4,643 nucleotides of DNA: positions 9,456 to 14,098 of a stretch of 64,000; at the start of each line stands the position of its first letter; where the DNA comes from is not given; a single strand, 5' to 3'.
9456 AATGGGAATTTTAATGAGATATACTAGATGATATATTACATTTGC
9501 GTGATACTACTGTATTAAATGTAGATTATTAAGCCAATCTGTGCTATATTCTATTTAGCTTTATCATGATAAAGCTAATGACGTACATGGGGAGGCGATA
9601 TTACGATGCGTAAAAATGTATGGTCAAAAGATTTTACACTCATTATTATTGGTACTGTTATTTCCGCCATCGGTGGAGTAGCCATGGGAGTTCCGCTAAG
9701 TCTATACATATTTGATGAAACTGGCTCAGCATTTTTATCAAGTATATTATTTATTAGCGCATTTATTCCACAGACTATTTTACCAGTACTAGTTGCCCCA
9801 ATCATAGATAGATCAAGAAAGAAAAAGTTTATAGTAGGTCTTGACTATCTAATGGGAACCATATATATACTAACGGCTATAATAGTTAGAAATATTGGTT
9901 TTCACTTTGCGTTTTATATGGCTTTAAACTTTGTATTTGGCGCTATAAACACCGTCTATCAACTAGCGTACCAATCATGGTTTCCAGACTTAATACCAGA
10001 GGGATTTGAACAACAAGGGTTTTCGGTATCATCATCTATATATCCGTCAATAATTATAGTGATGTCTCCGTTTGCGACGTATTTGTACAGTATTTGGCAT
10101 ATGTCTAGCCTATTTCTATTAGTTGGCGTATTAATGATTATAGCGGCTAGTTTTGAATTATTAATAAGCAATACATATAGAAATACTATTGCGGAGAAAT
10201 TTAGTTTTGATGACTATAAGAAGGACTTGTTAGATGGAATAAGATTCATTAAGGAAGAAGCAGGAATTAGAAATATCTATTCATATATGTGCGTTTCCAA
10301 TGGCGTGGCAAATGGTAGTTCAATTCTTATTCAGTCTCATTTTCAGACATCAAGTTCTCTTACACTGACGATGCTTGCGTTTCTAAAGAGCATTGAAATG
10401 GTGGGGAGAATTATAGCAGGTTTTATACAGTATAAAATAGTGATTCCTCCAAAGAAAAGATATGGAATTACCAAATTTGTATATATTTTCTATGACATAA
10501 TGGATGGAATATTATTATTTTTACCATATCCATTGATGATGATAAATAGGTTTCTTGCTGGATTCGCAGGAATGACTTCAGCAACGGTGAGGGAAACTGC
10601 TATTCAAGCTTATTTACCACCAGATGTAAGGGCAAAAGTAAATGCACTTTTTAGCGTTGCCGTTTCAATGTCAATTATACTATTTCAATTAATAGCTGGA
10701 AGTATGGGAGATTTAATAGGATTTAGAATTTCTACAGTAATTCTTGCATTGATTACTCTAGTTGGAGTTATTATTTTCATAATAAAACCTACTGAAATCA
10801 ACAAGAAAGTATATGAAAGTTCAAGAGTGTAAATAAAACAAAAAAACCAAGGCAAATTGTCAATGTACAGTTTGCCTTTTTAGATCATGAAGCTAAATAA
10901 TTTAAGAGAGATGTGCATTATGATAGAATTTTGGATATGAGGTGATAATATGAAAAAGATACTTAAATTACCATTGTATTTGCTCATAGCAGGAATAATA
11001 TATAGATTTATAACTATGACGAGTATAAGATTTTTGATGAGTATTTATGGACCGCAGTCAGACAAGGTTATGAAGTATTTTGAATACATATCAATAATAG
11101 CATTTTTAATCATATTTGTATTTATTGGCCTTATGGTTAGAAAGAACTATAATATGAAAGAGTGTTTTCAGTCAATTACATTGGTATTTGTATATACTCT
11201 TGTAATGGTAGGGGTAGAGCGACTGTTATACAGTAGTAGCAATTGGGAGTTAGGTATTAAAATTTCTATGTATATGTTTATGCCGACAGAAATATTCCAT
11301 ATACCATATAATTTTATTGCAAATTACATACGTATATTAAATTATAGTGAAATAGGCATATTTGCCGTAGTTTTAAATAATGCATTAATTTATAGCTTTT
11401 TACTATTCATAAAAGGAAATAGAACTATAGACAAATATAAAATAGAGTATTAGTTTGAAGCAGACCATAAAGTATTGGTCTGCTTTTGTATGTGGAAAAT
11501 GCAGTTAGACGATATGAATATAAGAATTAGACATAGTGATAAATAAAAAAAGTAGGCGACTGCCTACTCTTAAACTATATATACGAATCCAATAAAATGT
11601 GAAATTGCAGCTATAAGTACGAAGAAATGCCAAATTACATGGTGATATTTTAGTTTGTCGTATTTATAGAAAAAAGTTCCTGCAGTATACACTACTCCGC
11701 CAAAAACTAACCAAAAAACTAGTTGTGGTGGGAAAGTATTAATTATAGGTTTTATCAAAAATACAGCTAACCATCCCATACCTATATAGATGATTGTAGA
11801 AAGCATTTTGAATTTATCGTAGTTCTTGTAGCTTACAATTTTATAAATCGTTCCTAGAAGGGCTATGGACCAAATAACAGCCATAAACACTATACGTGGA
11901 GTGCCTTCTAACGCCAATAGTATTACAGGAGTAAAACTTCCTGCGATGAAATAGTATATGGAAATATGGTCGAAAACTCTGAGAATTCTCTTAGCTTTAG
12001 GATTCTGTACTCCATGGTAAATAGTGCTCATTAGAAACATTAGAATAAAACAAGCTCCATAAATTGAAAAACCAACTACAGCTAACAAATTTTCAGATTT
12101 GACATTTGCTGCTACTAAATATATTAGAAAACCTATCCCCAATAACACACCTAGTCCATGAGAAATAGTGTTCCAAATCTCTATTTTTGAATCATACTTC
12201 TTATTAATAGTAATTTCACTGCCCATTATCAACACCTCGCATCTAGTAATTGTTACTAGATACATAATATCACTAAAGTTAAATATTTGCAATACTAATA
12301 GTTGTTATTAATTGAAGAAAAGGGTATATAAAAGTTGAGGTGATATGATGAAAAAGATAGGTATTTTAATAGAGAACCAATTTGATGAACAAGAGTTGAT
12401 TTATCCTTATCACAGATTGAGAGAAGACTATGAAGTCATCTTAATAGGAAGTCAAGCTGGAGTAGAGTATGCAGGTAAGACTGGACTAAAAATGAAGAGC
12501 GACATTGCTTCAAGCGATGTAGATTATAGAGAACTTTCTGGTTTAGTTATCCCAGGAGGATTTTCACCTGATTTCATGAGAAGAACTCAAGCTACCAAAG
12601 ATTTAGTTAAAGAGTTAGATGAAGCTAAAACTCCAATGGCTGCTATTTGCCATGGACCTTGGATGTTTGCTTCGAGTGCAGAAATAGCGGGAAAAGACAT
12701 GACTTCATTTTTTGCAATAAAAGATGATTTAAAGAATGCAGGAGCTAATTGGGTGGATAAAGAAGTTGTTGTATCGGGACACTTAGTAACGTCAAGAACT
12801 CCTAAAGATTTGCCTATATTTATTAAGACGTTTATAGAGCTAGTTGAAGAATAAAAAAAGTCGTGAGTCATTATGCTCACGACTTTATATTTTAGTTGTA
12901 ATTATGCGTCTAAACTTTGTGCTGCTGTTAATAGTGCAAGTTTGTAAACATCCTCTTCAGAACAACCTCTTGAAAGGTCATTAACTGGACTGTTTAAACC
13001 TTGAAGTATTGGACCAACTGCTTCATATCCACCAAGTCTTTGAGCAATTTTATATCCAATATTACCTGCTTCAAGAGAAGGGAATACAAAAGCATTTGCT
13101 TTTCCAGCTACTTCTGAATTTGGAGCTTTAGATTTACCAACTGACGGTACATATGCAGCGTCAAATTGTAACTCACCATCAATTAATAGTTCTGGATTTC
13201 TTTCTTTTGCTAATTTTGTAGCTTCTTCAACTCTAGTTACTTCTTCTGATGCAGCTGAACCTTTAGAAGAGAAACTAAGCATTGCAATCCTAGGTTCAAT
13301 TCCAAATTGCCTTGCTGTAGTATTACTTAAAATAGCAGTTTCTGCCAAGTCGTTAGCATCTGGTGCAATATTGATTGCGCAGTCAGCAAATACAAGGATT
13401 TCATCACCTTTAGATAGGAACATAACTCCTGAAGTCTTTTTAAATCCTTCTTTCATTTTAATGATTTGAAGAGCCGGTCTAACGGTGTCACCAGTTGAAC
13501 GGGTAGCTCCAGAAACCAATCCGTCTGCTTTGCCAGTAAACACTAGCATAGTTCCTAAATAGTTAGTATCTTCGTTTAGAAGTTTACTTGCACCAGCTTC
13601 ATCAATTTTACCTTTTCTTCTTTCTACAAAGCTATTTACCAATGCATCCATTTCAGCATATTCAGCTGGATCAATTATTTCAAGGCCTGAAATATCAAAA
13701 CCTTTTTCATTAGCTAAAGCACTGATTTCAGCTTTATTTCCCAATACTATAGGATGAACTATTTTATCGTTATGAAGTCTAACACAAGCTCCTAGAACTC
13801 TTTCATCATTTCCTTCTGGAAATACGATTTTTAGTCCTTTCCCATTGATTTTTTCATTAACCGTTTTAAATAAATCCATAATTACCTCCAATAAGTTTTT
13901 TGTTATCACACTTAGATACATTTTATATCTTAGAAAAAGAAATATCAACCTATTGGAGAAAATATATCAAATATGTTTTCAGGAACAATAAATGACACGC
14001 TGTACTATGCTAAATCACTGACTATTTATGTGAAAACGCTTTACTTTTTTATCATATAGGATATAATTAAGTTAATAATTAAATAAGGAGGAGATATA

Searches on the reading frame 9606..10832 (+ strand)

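Call 64: search_protein_families(library=pfam, proteins=[window:9606-10832:+], max_evalue=0.00001)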
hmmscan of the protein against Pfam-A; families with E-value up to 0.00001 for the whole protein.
window:9606-10832:+ (408 aa): 1 family
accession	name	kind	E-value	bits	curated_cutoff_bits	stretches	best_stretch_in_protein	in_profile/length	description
PF07690.21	MFS_1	-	4.9e-24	85.3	33.4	2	14-284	2-269/347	Major Facilitator Superfamily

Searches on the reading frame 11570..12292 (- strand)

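Call 65: search_protein_families(library=pfam, proteins=[window:11570-12292:-], max_evalue=0.00001)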
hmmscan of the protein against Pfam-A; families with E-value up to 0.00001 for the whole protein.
window:11570-12292:- (240 aa): 1 family
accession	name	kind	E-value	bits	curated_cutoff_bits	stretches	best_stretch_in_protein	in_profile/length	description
PF03006.26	HlyIII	-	1.6e-41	142.9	26.2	1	38-233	6-224/224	Haemolysin-III related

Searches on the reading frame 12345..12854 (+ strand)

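Call 65: search_protein_families(library=pfam, proteins=[window:12345-12854:+], max_evalue=0.00001)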
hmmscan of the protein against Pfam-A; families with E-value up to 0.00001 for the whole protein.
window:12345-12854:+ (169 aa): 1 family
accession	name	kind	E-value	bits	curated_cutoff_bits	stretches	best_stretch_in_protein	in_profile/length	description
PF01965.30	DJ-1_PfpI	-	2.5e-43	148.2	26.6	1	3-165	1-164/165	DJ-1/PfpI family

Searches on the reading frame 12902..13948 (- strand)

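Call 65: search_protein_families(library=pfam, proteins=[window:12902-13948:-], max_evalue=0.00001)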
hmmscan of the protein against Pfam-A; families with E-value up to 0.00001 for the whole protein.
window:12902-13948:- (348 aa): 1 family
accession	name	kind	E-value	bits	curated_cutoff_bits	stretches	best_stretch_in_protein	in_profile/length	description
PF01515.24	PTA_PTB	-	6.2e-120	400.8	24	1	27-342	3-319/319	Phosphate acetyl/butaryl transferase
